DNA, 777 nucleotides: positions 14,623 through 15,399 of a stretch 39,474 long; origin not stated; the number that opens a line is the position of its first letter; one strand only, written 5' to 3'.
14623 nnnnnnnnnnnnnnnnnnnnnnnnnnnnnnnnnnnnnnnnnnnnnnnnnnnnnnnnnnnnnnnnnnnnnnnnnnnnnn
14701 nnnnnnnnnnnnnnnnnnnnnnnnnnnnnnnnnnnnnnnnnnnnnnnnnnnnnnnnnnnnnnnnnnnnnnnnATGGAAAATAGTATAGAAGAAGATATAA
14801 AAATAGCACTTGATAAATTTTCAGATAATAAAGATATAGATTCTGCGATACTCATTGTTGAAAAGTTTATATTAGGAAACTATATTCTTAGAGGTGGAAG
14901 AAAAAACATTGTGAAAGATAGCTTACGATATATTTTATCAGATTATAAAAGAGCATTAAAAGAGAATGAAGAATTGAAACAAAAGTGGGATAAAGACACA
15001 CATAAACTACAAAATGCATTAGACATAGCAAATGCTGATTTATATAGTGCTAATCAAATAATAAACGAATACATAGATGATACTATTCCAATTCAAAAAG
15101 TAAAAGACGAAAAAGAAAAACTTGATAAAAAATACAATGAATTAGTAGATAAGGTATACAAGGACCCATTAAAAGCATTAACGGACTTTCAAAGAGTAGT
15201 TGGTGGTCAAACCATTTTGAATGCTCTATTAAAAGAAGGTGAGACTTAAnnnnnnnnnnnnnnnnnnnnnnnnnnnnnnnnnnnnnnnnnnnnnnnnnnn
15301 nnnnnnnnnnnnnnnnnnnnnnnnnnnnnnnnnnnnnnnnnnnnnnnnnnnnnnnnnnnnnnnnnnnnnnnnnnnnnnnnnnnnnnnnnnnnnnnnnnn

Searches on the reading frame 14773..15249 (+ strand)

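Call 27: search_protein_families(library=pfam, proteins=[window:14773-15249:+], max_evalue=0.01)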
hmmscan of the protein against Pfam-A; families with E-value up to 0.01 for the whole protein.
window:14773-15249:+ (158 aa): 1 family
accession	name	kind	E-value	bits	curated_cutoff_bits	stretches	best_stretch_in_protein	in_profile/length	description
PF05103.18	DivIVA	-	0.003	18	28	1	39-82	15-58/131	DivIVA protein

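Call 43: search_protein_families(library=phrogs, proteins=[window:14773-15249:+], max_evalue=0.001)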
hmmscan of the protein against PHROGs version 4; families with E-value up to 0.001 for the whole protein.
window:14773-15249:+ (158 aa): 0 families
